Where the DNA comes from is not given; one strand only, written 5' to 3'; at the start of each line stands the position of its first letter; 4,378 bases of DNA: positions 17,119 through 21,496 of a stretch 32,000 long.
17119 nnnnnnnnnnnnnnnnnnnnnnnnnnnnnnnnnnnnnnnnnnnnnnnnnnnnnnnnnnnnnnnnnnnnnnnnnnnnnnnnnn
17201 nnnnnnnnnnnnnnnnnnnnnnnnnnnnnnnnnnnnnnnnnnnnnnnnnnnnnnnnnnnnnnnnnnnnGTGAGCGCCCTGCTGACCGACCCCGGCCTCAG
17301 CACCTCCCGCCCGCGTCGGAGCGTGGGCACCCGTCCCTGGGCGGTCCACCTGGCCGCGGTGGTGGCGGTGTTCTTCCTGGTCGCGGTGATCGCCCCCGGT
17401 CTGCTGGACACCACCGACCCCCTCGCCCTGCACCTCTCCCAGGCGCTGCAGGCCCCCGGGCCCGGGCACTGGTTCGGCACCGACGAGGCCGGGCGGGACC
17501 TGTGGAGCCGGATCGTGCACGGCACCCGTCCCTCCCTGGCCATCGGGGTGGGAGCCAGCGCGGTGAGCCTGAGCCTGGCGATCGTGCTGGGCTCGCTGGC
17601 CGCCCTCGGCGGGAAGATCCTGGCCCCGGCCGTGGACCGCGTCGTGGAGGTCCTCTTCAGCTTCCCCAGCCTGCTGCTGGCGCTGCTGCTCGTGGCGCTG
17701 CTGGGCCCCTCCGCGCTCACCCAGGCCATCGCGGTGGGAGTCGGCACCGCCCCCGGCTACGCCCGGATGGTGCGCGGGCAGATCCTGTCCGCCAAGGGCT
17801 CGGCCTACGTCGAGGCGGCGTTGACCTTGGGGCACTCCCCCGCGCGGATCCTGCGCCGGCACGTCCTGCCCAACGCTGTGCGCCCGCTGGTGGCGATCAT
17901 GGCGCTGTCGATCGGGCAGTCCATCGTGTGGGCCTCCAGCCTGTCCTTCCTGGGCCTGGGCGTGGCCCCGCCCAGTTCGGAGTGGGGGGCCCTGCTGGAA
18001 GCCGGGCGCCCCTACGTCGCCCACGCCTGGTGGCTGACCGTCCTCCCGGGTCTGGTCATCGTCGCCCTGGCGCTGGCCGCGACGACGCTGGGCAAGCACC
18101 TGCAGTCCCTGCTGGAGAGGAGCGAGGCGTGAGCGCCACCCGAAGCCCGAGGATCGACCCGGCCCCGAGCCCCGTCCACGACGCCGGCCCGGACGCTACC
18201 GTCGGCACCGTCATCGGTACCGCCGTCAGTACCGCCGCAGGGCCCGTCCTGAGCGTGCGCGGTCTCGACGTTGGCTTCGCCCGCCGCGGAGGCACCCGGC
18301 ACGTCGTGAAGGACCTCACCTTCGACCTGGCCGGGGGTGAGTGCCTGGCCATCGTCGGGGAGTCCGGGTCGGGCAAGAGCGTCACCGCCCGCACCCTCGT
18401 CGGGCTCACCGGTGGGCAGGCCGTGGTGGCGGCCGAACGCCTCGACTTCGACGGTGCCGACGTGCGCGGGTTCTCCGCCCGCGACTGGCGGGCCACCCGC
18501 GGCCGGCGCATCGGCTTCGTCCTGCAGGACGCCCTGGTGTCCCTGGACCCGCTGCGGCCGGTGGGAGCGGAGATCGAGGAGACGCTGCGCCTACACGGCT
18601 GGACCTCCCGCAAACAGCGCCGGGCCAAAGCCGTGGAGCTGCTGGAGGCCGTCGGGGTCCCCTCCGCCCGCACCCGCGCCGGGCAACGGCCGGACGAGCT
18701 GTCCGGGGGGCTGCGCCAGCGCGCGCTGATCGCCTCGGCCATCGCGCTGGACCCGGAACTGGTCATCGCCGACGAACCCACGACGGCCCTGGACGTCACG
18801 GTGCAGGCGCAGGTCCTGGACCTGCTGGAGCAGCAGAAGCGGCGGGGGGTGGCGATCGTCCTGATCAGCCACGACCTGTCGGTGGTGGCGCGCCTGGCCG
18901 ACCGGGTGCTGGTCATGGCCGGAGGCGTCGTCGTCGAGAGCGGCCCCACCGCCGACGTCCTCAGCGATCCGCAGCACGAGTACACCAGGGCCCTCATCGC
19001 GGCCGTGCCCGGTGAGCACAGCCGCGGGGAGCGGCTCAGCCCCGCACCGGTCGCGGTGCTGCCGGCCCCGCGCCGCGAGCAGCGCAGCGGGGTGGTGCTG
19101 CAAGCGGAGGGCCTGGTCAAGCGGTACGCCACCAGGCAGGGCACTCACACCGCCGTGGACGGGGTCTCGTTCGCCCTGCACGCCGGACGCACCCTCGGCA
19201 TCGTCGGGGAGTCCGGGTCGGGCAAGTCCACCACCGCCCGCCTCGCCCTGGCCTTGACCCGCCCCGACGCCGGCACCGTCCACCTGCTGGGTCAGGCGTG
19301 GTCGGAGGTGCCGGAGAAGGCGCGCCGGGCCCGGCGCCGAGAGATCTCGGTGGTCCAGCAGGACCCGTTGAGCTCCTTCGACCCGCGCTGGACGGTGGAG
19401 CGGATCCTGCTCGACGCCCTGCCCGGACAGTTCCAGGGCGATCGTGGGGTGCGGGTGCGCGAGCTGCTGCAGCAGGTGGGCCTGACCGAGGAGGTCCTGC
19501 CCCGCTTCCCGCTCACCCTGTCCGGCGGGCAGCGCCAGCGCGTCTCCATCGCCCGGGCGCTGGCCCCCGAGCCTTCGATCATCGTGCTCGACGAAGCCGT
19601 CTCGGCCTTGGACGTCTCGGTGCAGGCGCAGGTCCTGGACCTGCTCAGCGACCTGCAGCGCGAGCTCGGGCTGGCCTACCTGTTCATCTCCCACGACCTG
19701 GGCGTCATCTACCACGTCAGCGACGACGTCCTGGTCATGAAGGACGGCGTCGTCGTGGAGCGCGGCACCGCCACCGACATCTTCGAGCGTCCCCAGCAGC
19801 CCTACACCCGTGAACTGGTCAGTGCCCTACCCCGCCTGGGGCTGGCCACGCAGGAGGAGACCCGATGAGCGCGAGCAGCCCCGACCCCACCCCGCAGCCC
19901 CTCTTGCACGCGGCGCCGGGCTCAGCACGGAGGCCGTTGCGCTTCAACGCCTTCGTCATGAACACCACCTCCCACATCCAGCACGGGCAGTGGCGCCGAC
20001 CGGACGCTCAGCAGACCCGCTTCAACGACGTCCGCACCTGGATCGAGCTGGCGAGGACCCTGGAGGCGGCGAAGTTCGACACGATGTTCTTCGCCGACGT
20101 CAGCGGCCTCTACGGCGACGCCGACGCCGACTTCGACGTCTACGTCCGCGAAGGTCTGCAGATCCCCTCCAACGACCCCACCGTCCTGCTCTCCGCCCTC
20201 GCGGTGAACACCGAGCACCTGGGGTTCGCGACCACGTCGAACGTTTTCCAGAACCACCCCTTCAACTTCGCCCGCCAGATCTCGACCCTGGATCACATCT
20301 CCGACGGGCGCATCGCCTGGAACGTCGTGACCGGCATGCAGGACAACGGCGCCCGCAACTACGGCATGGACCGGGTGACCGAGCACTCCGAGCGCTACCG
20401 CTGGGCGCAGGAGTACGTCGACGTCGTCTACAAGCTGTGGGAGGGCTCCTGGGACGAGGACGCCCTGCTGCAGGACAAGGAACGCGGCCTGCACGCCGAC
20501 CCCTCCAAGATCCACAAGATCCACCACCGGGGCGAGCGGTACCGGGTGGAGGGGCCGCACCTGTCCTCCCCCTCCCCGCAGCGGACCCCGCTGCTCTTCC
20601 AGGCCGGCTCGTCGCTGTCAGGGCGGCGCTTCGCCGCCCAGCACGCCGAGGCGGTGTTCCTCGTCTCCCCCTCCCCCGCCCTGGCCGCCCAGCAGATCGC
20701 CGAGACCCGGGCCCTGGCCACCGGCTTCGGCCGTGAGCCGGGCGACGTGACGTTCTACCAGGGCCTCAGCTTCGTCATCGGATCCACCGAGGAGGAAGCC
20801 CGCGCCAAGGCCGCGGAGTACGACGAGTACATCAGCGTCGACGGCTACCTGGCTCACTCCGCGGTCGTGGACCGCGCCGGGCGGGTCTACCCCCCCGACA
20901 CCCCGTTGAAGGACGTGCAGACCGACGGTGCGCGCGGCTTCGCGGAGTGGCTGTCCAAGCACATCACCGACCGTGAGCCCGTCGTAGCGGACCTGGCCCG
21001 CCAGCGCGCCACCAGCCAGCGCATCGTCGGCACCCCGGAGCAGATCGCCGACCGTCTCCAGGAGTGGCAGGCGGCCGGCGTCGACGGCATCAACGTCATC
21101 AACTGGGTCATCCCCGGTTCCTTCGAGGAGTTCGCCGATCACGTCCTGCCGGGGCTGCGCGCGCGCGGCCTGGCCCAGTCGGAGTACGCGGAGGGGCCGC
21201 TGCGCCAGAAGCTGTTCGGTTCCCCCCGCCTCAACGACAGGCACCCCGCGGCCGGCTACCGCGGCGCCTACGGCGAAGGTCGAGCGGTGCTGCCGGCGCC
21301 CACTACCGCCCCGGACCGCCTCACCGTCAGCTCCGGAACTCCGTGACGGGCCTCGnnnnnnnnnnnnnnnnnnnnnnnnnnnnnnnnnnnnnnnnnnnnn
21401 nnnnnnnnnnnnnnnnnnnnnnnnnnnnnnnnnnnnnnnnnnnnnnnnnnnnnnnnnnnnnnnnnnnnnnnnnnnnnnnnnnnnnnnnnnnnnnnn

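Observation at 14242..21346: SAM-IV riboswitch heads a Dpp/Opp-type ABC importer plus an NtaA/DszA-type monooxygenase rather than a Met/Cys biosynthesis gene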

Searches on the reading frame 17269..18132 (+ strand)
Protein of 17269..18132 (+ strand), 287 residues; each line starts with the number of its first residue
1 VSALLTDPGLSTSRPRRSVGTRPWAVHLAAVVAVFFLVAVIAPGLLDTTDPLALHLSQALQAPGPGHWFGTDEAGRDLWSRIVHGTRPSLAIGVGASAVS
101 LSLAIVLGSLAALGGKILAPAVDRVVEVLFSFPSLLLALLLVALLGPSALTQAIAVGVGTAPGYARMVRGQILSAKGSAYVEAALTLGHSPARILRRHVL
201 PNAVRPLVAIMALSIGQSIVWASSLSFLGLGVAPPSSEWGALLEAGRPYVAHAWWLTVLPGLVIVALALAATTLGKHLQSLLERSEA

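Call 6: search_protein_families(library=pfam, proteins=[window:17269-18132:+])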
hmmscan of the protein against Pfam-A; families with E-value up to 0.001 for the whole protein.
window:17269-18132:+ (287 aa): 1 family
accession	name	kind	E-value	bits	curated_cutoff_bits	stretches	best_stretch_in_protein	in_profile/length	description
PF00528.27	BPD_transp_1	-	2.1e-29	103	26.4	1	104-280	1-180/184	Binding-protein-dependent transport system inner membrane component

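Call 7: search_protein_families(library=ncbifam, proteins=[window:17269-18132:+], max_evalue=0.01)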
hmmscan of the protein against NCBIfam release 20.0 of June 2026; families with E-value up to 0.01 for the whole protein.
window:17269-18132:+ (287 aa): 29 families (the best 25 are shown)
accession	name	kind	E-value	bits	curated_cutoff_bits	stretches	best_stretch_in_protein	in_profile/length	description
NF045474.1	Opp2C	equivalog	6.3e-65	219.1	300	1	49-281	2-234/236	nickel transporter permease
NF007376.0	PRK09881.1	equivalog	1.7e-63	214.4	434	1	23-283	31-290/298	D,D-dipeptide ABC transporter permease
TIGR02790.1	nickel_nikC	equivalog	5e-59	200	358.45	1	29-282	5-257/258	nickel ABC transporter permease subunit NikC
NF045473.1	Opp1C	equivalog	2.4e-58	197.7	350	1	26-283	8-264/267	nickel/cobalt ABC transporter permease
NF045476.1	Opp4C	equivalog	9.3e-56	189.1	350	1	25-280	16-273/278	oligopeptide ABC transporter permease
NF007738.0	PRK10417.1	equivalog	9.6e-53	179.5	335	1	21-282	6-267/277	nickel ABC transporter permease subunit NikC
NF011662.0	PRK15082.1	equivalog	6.1e-52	176.9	484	1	24-282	38-296/303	glutathione ABC transporter permease GsiD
NF045475.1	Opp3C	equivalog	5.5e-46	157.2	450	1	67-278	108-319/328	oligopeptide ABC transporter permease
NF008160.0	PRK10913.1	equivalog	1.8e-42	145.8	483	1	38-282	49-294/300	dipeptide ABC transporter permease DppC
NF011935.0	PRK15406.1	equivalog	9.3e-41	140.5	433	1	31-280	45-295/302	oligopeptide ABC transporter permease OppC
NF047573.1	opine_perm_CntC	exception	1.7e-38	132.5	440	1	29-282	15-267/271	staphylopine uptake ABC transporter permease subunit CntC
NF043080.1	MMSYN1_0166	equivalog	1.5e-31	109.4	370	1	22-278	37-297/307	oligopeptide ABC transporter permease OppC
NF011691.0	PRK15111.1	equivalog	6.9e-28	98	379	1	67-279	76-288/296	putrescine export ABC transporter permease SapC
NF011596.0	PRK15021.1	subfamily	1.8e-22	79.8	439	1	62-267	116-319/341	microcin C ABC transporter permease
NF045470.1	Opp2B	equivalog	3.2e-14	52.8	350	1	74-217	79-237/300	nickel ABC transporter permease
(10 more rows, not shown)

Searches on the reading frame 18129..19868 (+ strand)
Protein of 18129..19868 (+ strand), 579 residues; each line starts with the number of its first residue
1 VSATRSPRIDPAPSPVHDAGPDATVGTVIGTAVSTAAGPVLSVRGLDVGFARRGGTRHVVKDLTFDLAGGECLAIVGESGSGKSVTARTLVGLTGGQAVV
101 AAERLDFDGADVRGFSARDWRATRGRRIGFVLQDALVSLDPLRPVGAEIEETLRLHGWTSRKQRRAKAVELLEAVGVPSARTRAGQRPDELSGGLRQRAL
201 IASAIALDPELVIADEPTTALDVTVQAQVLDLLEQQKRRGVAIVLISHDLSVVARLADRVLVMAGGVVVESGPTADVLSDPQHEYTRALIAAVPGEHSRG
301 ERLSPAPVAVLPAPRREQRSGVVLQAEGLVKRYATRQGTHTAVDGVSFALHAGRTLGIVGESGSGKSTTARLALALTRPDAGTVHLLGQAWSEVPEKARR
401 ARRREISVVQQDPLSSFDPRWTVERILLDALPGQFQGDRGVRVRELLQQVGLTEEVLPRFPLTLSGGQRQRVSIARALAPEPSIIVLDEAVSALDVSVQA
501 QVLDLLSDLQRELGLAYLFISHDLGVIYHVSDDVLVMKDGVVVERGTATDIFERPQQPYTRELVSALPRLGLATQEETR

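Call 6: search_protein_families(library=pfam, proteins=[window:18129-19868:+])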
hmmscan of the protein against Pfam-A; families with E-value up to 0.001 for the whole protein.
window:18129-19868:+ (579 aa): 13 families
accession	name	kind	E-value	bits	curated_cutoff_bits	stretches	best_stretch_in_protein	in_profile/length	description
PF00005.33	ABC_tran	-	5.6e-56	189.4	25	2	344-491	2-136/137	ABC transporter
PF08352.17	oligo_HPY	-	3.3e-14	53.4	27.1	2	269-301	1-33/65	Oligopeptide/dipeptide transporter, C-terminal region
PF13304.12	AAA_21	-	4.8e-09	37.1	27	1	185-253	232-303/304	AAA domain, putative AbiEii toxin, Type IV TA system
PF02463.25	SMC_N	-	1.3e-06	28.5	40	0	442-523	122-198/220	RecF/RecN/SMC N terminal domain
PF13401.12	AAA_22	-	1.7e-06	28.8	27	0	70-146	5-33/130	AAA domain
PF13191.12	AAA_16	-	1.2e-05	26.3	32.6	0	354-518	25-164/167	AAA ATPase domain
PF13555.12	AAA_29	-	1.3e-05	25.3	27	0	345-368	14-37/61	P-loop containing region of AAA domain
PF07728.20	AAA_5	-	4.6e-05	23.9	22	0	358-384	4-30/139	AAA domain (dynein-related subfamily)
PF20720.3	nSTAND3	-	8.6e-05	22.7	27.2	0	349-374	13-38/155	Novel STAND NTPase 3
PF01935.23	DUF87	-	0.0001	22.9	23.2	0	353-372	23-42/220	Helicase HerA, central domain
PF01580.24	FtsK_SpoIIIE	-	0.00027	20.9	24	0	63-91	31-60/221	FtsK/SpoIIIE family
PF20703.3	nSTAND1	-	0.00044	20.4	27.1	0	50-84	17-47/379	Novel STAND NTPase 1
PF13558.12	SbcC_Walker_B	-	0.00065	20.3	27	0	473-507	55-89/90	SbcC/RAD50-like, Walker B motif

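Call 7: search_protein_families(library=ncbifam, proteins=[window:18129-19868:+], max_evalue=0.01)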
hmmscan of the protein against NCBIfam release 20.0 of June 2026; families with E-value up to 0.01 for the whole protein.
window:18129-19868:+ (579 aa): 197 families (the best 25 are shown)
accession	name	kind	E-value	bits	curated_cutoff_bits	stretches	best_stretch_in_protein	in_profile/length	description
NF008453.0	PRK11308.1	subfamily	2.6e-142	474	408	2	317-574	6-272/334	dipeptide ABC transporter ATP-binding protein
NF007613.0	PRK10261.1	equivalog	6.6e-134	447.6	1077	1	37-569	9-569/623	glutathione ABC transporter ATP-binding protein GsiA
NF011713.0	PRK15134.1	equivalog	4.9e-133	444.5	834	1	39-565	4-527/529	microcin C ABC transporter ATP-binding protein YejF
NF011659.0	PRK15079.1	equivalog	3e-126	420.7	540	2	336-568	33-269/334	murein tripeptide/oligopeptide ABC transporter ATP binding protein OppF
NF047576.1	opine_ATP_CntF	equivalog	2e-124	414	385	2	41-292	3-252/264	staphylopine uptake ABC transporter ATP-binding protein CntF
NF047578.1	opine_ATP_CntD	equivalog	4.3e-123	409.8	380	2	41-292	3-252/266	staphylopine uptake ABC transporter ATP-binding protein CntD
NF043079.1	MMSYN1_0167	equivalog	5.1e-122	408.5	740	4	117-303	297-484/561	oligopeptide ABC transporter ATP-binding protein OppD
NF043071.1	DppF_dipep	equivalog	9.4e-121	403.2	660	2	318-572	8-271/331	dipeptide ABC transporter ATP-binding subunit DppF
NF008246.0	PRK11022.1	equivalog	1.5e-120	402.2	541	2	41-310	4-274/326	dipeptide ABC transporter ATP-binding protein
NF007010.1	PRK09473.1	subfamily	2.3e-119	397.8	575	2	41-304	2-265/318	oligopeptide ABC transporter ATP-binding protein OppD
TIGR02770.1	nickel_nikD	equivalog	3.1e-117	389.9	318.7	2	59-292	1-228/230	nickel import ATP-binding protein NikD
TIGR02769.1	nickel_nikE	equivalog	3e-115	384.3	332.55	2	328-566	7-252/265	nickel import ATP-binding protein NikE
NF007739.0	PRK10419.1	subfamily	6.9e-111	370.1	354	2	323-566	3-253/268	nickel ABC transporter ATP-binding protein NikE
NF043078.1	MMSYN1_0168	equivalog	1.5e-99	334.4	800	4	443-568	473-598/649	oligopeptide ABC transporter ATP-binding protein OppF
NF011692.0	PRK15112.1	equivalog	1.8e-90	303.2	452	2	336-566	23-253/269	putrescine export ABC transporter ATP-binding protein SapF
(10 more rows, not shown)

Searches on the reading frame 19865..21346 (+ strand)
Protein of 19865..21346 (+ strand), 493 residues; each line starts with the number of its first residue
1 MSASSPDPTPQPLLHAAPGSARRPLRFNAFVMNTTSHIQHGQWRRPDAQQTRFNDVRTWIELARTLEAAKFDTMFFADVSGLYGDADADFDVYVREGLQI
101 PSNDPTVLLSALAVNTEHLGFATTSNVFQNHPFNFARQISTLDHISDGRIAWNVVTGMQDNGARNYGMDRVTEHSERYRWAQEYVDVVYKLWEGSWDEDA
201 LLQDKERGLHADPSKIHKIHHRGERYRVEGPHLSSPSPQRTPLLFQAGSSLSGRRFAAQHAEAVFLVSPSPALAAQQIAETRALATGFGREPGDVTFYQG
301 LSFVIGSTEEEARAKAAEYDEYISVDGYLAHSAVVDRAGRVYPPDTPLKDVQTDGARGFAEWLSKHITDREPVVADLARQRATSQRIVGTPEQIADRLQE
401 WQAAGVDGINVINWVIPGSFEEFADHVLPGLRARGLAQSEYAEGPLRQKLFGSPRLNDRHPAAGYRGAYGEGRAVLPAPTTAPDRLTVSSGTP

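Call 6: search_protein_families(library=pfam, proteins=[window:19865-21346:+])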
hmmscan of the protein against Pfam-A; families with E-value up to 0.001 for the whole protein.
window:19865-21346:+ (493 aa): 1 family
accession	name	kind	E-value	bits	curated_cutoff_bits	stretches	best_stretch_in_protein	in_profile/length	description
PF00296.26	Bac_luciferase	-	1.4e-50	172.9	27.9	1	39-407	8-313/314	Luciferase-like monooxygenase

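Call 7: search_protein_families(library=ncbifam, proteins=[window:19865-21346:+], max_evalue=0.01)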
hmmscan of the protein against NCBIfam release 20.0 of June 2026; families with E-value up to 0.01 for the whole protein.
window:19865-21346:+ (493 aa): 23 families
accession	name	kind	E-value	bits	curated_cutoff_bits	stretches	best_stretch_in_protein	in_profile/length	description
TIGR03860.1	FMN_nitrolo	subfamily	5.8e-147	489.9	279.7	1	27-449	1-422/422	NtaA/DmoA family FMN-dependent monooxygenase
TIGR04021.1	LLM_DMSO2_sfnG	equivalog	1.3e-27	97.1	382.95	2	106-193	64-150/350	dimethylsulfone monooxygenase SfnG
TIGR03619.1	F420_Rv2161c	subfamily_domain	3.3e-25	89.1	166.9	2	61-194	2-132/247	TIGR03619 family F420-dependent LLM class oxidoreductase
TIGR03565.1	alk_sulf_monoox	equivalog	5.4e-24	84.9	518.2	1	103-411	53-326/346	FMNH2-dependent alkanesulfonate monooxygenase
NF001939.1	PRK00719.1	subfamily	5.4e-23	81.4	510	1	103-433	53-348/373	alkanesulfonate monooxygenase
TIGR03612.1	RutA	equivalog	2e-15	57.2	498.3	2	107-194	69-157/355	pyrimidine utilization protein A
TIGR03560.1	F420_Rv1855c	subfamily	1.2e-12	48.1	231.4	1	55-194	11-141/227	TIGR03560 family F420-dependent LLM class oxidoreductase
TIGR03571.1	lucif_BA3436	subfamily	2.4e-11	43.5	303.9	1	49-193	23-154/304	TIGR03571 family LLM class oxidoreductase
TIGR04020.1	seco_metab_LLM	subfamily_domain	2.8e-08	33.3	244.45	1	103-195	51-140/341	MupA/Atu3671 family FMN-dependent luciferase-like monooxygenase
TIGR03857.1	F420_MSMEG_2249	hypoth_equivalog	3.8e-08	32.9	218.4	1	257-409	167-319/329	TIGR03857 family LLM class F420-dependent oxidoreductase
NF002619.0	PRK02271.1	equivalog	5.8e-08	32.4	276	1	104-208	41-142/329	5,10-methylenetetrahydromethanopterin reductase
TIGR03621.1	F420_MSMEG_2516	subfamily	2.2e-06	27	213.15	1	104-160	41-98/295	TIGR03621 family F420-dependent LLM class oxidoreductase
TIGR03558.1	oxido_grp_1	subfamily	2.9e-05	23.4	166.95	1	100-317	48-236/325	MsnO8 family LLM class oxidoreductase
TIGR03564.1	F420_MSMEG_4879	subfamily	6.9e-05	22.6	234.25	0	100-193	21-111/265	TIGR03564 family F420-dependent LLM class oxidoreductase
TIGR04036.1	LLM_CE1758_fam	subfamily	0.00022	20.2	479.1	1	102-169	57-125/355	CE1758 family FMN-dependent luciferase-like monooxygenase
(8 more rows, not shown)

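Call 64: search_solved_structures(query=window:19865-21346:+, max_evalue=1e-20)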
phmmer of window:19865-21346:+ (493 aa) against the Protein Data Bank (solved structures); distinct sequences matched with E-value up to 1e-20: 12.
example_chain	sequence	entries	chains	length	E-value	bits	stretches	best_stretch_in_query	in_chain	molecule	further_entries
6lr1_A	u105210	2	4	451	6.6e-138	463.6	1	24-469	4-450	Hexachlorobenzene oxidative dehalogenase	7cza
3b9n_A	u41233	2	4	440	2.2e-114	386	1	24-332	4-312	Alkane monooxygenase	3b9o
6ak1_A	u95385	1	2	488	4.1e-110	371.9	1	24-475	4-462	Dimethyl-sulfide monooxygenase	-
5w48_A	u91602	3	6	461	6.3e-84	285.6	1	19-470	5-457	Riboflavin Lyase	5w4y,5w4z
1tvl_A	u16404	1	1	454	4.4e-72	246.5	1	42-455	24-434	protein YTNJ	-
1yw1_A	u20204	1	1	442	4.7e-72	246.4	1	42-453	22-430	PROTEIN YTNJ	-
6ask_A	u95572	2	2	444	4.8e-72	246.4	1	42-453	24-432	Putative monooxygenase MoxC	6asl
5tlc_A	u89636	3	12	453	4e-67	230.1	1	32-450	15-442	Dibenzothiophene desulfurization enzyme A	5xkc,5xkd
3sdo_A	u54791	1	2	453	1e-57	199.1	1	22-454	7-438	Nitrilotriacetate monooxygenase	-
7e36_B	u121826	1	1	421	1e-57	199.1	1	21-450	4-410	FMN-dependent oxidoreductase (Nitrilotriacetate monooxygenase family)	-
5dqp_A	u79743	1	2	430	1.5e-42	149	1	35-455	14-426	EDTA monooxygenase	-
7e36_A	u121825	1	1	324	5.2e-24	87.9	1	105-307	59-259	Alkanesulfonate monooxygenase SsuD/methylene tetrahydromethanopterin reductase-like flavin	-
